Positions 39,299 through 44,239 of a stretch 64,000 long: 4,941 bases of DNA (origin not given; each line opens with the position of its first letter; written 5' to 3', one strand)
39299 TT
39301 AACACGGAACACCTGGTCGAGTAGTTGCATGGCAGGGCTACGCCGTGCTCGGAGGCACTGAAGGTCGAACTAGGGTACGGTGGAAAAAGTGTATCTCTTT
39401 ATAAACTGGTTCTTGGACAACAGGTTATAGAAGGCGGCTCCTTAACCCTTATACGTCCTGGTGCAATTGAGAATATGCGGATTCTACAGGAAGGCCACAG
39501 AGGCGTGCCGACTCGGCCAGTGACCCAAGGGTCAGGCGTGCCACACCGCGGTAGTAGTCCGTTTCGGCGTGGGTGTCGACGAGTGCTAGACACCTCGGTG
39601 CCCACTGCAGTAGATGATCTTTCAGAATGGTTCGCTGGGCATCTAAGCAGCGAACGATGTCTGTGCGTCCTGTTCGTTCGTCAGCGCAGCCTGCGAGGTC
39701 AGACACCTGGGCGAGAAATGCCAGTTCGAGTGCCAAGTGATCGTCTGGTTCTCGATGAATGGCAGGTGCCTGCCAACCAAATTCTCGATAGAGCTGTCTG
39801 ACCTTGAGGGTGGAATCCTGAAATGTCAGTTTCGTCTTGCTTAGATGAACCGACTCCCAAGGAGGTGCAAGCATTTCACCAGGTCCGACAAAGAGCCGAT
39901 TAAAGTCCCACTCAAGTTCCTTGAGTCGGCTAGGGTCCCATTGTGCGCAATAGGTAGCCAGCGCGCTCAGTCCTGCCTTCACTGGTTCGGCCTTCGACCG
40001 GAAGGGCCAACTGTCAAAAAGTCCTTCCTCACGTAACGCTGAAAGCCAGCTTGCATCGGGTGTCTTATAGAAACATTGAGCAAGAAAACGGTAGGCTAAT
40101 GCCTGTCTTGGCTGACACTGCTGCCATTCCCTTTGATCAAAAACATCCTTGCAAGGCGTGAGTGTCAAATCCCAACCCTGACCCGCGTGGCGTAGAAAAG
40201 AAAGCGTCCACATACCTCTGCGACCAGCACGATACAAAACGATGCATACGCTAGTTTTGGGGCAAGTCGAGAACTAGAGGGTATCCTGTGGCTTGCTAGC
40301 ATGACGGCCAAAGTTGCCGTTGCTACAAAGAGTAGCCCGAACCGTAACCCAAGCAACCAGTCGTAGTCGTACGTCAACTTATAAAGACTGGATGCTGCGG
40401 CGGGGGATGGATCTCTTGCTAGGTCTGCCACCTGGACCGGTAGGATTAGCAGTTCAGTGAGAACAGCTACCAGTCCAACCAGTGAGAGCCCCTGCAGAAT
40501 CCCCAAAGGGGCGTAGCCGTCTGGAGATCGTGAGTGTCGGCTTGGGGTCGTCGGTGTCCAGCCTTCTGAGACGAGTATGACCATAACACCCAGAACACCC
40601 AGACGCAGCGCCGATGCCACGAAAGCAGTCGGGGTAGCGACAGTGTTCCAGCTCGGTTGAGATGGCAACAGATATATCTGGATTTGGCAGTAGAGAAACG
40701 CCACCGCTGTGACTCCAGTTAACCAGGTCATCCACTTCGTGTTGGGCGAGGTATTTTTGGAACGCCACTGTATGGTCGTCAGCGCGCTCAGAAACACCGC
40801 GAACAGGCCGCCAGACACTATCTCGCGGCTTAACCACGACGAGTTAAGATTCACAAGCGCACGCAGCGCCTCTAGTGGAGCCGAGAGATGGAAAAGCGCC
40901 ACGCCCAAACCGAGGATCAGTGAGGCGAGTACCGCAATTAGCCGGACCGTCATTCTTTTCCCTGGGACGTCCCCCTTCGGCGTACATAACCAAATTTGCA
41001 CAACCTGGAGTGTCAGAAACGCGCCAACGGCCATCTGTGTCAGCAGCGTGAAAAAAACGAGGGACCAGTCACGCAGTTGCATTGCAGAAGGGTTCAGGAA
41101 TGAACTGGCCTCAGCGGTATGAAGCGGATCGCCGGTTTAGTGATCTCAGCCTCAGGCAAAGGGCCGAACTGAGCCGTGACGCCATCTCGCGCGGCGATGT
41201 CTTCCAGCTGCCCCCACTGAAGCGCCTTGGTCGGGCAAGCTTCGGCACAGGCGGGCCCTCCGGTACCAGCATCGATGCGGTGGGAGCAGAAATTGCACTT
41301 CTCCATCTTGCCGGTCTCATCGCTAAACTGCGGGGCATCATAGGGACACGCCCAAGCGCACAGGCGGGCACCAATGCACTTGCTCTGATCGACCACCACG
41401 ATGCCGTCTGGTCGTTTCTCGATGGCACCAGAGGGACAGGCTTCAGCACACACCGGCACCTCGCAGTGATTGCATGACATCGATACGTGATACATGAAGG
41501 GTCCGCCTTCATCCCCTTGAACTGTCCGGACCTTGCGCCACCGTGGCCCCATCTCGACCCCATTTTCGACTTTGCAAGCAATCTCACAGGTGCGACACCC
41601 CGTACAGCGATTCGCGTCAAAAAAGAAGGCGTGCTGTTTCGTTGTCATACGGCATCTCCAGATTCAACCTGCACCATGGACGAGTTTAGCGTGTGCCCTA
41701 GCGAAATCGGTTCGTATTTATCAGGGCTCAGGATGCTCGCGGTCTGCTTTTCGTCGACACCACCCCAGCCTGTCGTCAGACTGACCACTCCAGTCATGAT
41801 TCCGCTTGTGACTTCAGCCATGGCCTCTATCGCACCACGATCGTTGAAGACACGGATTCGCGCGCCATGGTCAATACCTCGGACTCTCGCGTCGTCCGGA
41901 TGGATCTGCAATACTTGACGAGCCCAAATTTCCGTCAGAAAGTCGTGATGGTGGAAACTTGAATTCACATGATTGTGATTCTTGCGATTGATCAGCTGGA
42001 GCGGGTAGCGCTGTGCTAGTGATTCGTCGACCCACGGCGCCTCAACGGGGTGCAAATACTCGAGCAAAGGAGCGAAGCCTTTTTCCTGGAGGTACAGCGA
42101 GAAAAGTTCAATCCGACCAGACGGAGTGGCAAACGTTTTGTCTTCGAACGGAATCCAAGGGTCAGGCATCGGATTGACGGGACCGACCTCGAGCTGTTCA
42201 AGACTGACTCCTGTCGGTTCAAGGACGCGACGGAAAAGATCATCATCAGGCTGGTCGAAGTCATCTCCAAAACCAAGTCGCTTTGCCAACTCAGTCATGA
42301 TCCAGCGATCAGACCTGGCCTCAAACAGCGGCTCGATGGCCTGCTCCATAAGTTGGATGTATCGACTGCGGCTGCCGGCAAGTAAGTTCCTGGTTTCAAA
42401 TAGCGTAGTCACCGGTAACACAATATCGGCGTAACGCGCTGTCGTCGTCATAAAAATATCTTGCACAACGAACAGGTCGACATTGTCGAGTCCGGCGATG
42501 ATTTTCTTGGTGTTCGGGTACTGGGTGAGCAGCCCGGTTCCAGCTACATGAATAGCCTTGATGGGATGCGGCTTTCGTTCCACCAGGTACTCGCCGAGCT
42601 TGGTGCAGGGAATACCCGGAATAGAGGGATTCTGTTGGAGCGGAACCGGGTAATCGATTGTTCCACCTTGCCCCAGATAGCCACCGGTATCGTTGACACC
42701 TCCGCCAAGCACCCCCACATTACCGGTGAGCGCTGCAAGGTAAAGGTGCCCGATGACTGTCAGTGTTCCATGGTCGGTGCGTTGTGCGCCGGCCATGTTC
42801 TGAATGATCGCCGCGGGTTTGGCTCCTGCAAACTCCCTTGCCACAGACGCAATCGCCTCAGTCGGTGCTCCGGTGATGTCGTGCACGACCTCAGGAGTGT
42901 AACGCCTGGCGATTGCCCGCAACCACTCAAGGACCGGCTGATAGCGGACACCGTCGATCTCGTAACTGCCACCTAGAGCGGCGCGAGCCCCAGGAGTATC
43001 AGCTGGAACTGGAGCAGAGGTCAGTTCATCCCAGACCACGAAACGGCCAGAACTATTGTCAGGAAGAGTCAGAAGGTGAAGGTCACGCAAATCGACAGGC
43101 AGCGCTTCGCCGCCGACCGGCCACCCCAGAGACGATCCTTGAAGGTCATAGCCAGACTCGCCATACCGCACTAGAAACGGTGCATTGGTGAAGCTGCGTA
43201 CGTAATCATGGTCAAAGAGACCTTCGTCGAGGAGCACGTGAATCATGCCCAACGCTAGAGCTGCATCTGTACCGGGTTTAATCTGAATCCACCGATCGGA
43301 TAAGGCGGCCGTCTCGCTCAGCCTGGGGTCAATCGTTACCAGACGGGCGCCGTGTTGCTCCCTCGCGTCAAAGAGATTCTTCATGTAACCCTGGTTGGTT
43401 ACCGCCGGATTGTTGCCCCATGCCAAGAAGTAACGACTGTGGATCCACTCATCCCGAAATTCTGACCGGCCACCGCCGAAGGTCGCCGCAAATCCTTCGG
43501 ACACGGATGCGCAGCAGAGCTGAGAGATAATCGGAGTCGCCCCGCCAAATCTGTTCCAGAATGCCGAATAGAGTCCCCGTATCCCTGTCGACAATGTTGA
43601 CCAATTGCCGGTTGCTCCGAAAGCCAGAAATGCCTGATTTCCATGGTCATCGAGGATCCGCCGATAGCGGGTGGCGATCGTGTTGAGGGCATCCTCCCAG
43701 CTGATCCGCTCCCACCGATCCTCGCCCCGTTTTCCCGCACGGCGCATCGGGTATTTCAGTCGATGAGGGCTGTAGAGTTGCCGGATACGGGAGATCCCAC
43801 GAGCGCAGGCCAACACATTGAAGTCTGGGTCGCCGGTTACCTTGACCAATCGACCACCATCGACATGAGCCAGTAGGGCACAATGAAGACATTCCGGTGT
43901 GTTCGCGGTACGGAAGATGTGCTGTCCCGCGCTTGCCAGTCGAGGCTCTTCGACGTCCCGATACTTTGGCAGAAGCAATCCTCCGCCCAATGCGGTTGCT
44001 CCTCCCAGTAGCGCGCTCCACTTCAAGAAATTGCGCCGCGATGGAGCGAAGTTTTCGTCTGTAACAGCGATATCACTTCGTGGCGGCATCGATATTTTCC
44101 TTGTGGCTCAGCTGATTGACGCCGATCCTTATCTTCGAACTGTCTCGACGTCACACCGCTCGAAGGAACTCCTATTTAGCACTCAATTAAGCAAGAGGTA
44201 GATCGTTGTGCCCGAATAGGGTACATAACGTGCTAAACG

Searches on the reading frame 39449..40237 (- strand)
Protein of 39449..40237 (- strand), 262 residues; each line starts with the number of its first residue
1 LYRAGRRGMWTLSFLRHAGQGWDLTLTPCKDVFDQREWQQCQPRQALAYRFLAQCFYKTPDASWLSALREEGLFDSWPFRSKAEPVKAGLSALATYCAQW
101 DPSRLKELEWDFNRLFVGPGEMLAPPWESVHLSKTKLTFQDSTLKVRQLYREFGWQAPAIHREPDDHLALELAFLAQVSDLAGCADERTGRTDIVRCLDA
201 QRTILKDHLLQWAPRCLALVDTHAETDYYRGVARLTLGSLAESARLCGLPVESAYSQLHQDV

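Call 45: search_protein_families(library=pfam, proteins=[window:39449-40237:-], max_evalue=0.001)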
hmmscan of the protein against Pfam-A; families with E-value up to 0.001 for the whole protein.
window:39449-40237:- (262 aa): 1 family
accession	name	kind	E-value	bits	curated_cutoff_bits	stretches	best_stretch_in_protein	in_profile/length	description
PF02613.20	Nitrate_red_del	-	5.9e-35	120.7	22.2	1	83-217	5-135/136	Nitrate reductase delta subunit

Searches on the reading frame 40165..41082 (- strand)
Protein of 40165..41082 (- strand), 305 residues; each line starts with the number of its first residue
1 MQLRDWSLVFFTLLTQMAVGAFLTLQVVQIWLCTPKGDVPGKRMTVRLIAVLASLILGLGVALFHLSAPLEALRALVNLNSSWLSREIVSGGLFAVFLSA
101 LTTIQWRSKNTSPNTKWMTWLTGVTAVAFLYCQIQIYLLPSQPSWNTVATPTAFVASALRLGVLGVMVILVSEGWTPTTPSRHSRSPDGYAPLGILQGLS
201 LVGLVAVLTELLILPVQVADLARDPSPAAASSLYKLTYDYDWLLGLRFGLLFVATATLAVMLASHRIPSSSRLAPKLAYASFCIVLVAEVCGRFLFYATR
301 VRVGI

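Call 45: search_protein_families(library=pfam, proteins=[window:40165-41082:-], max_evalue=0.001)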
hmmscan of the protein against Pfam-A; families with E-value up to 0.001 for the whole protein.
window:40165-41082:- (305 aa): 1 family
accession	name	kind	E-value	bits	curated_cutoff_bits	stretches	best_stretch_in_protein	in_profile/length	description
PF04976.17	DmsC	-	1.4e-24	87.4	22.3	1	3-297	5-273/275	DMSO reductase anchor subunit (DmsC)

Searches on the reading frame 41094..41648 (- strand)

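Call 45: search_protein_families(library=pfam, proteins=[window:41094-41648:-], max_evalue=0.001)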
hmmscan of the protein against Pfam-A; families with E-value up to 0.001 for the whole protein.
window:41094-41648:- (184 aa): 10 families
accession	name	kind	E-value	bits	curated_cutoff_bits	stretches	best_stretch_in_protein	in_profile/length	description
PF13247.11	Fer4_11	-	5.6e-26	91.1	26.2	1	52-147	3-99/100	4Fe-4S dicluster domain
PF12837.12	Fer4_6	-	4.9e-14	51.9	25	2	83-106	1-24/24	4Fe-4S binding domain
PF00037.32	Fer4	-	4.3e-13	48.9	21.1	2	84-106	1-23/24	4Fe-4S binding domain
PF12838.12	Fer4_7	-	8.6e-13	49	27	2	58-105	1-52/52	4Fe-4S dicluster domain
PF12797.12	Fer4_2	-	2.9e-11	43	24.5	2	8-26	3-21/22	4Fe-4S binding domain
PF13237.11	Fer4_10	-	3.5e-08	33.7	25.5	2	54-102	4-53/53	4Fe-4S dicluster domain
PF14697.11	Fer4_21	-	1.4e-07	31.9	35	1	58-104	7-55/59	4Fe-4S dicluster domain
PF13187.11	Fer4_9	-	7.3e-07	29.6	27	0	14-76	1-52/52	4Fe-4S dicluster domain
PF12798.12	Fer4_3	-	0.00034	21.6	27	0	15-27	1-13/15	4Fe-4S binding domain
PF13484.11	Fer4_16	-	0.0004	21.5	30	0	133-146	7-20/66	4Fe-4S double cluster binding domain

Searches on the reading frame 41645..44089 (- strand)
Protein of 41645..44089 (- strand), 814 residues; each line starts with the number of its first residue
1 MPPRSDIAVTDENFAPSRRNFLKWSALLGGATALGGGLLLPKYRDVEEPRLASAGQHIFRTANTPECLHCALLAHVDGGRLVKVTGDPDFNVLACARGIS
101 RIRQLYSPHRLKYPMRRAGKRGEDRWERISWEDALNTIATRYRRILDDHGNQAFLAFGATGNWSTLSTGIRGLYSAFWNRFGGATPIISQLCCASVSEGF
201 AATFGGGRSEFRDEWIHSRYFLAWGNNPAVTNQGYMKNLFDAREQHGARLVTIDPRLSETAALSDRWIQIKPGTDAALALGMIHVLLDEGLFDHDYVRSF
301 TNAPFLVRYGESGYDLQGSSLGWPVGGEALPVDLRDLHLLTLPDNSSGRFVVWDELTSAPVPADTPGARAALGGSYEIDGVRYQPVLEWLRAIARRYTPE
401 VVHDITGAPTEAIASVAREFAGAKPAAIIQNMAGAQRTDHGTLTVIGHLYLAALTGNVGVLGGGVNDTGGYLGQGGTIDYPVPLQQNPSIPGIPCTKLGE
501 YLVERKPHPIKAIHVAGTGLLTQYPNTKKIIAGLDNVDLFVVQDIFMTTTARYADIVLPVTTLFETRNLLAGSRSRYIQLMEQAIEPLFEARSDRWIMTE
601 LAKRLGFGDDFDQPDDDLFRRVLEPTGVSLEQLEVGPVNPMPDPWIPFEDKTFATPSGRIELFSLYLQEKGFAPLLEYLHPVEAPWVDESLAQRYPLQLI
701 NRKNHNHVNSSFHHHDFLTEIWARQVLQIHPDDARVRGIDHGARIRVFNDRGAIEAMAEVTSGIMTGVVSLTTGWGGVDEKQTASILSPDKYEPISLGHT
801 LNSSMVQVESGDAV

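Call 45: search_protein_families(library=pfam, proteins=[window:41645-44089:-], max_evalue=0.001)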
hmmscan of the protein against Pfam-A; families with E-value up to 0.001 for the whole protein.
window:41645-44089:- (814 aa): 3 families
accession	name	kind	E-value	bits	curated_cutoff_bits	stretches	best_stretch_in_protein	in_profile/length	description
PF00384.28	Molybdopterin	-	6.6e-49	167.3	24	1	110-604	1-353/353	Molybdopterin oxidoreductase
PF01568.27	Molydop_binding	-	1.7e-20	73.5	26.8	1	697-802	1-107/110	Molydopterin dinucleotide binding domain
PF10518.14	TAT_signal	-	3.3e-06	27.2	22.7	1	16-35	2-21/21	TAT (twin-arginine translocation) pathway signal sequence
